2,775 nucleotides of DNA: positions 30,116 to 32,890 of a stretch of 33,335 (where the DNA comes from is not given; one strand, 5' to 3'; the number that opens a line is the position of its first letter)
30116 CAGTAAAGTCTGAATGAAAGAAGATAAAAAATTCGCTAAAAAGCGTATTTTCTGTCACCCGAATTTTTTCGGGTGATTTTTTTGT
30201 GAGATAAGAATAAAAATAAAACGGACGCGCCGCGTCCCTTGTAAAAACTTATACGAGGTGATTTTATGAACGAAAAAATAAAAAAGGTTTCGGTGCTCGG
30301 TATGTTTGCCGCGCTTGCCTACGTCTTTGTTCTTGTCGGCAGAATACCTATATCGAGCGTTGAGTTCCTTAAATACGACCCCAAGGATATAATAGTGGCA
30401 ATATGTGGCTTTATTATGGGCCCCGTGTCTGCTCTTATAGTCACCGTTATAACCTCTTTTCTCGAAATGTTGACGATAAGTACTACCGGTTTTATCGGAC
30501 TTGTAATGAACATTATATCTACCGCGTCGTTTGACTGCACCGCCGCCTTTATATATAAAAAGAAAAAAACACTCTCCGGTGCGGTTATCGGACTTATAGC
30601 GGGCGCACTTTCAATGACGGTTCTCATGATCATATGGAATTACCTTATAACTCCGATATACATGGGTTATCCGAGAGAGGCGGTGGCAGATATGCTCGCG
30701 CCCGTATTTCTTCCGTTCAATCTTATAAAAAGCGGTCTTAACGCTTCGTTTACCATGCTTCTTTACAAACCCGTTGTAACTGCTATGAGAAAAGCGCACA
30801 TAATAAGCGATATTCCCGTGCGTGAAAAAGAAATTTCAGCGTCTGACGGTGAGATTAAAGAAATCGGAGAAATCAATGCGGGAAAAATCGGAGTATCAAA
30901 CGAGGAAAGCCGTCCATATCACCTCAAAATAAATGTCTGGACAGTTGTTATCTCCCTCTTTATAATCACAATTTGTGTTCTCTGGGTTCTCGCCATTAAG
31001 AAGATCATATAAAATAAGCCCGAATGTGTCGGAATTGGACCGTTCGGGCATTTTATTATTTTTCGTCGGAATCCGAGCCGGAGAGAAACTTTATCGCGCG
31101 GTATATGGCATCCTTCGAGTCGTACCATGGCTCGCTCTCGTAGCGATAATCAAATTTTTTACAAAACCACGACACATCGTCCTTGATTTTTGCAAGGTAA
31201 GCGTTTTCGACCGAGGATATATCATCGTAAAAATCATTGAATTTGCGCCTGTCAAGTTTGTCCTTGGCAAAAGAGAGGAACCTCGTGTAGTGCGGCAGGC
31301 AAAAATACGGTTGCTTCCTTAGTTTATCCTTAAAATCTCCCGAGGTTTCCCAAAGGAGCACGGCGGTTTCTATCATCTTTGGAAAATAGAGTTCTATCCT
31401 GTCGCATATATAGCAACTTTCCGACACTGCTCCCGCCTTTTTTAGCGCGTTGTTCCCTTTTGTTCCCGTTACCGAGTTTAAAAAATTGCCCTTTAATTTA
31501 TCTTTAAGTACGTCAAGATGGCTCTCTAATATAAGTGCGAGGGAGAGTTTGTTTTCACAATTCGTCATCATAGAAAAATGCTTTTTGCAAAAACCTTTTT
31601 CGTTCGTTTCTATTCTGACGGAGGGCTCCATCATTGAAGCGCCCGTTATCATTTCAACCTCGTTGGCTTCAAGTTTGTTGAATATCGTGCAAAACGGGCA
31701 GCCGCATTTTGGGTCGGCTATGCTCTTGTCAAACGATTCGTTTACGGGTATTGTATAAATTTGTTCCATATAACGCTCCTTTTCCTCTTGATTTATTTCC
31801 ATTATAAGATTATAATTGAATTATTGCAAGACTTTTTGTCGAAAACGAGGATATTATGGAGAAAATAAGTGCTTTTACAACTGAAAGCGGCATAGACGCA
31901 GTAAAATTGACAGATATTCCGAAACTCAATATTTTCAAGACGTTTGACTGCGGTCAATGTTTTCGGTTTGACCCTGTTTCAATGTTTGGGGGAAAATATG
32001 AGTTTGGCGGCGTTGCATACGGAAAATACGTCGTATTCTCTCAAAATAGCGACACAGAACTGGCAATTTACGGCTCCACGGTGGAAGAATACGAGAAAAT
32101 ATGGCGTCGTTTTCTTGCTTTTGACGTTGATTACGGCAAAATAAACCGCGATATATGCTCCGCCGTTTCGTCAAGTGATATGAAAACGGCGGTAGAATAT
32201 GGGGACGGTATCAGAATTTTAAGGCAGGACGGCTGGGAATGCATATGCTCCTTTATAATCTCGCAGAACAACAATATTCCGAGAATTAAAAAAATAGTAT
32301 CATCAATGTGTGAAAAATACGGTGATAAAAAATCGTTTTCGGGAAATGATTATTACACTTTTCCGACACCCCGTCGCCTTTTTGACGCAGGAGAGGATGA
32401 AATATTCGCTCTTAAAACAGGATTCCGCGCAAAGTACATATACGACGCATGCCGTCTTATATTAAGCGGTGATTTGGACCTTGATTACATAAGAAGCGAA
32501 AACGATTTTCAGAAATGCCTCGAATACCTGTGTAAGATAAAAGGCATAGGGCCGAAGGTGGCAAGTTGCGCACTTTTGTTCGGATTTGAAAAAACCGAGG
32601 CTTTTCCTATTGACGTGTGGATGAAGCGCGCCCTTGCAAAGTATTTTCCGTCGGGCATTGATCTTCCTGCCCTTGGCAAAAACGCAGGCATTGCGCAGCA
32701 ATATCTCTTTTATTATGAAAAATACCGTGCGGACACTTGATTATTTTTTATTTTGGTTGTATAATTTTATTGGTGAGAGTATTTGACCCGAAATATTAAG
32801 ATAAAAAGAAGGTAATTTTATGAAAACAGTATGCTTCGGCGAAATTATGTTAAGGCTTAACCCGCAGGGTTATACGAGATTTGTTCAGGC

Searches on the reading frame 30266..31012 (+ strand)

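Call 50: search_protein_families(library=pfam, proteins=[window:30266-31012:+])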
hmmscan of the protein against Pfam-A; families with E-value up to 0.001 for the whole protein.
window:30266-31012:+ (248 aa): 2 families
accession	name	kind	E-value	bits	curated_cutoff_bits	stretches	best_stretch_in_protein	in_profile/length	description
PF12822.12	ECF_trnsprt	-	1.7e-20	74.2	30.7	1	6-167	1-169/169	ECF transporter, substrate-specific component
PF07155.17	ECF-ribofla_trS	-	1.6e-05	25.4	26.7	1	4-168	3-168/172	ECF-type riboflavin transporter, S component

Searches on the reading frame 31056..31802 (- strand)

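Call 50: search_protein_families(library=pfam, proteins=[window:31056-31802:-])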
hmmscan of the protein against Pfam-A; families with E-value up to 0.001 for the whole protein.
window:31056-31802:- (248 aa): 1 family
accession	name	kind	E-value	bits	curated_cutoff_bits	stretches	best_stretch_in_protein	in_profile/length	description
PF19538.4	DUF6062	-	5.9e-76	255.5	27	1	13-244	3-240/243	Family of unknown function (DUF6062)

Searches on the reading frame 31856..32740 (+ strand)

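Call 50: search_protein_families(library=pfam, proteins=[window:31856-32740:+])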
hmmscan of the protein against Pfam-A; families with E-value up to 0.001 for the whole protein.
window:31856-32740:+ (294 aa): 2 families
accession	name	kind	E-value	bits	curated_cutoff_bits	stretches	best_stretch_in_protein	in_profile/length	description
PF07934.18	OGG_N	-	3.5e-17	63.1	23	1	23-130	8-115/115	8-oxoguanine DNA glycosylase, N-terminal domain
PF00730.31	HhH-GPD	-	1.4e-09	38.7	26.2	1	131-264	1-87/108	HhH-GPD superfamily base excision DNA repair protein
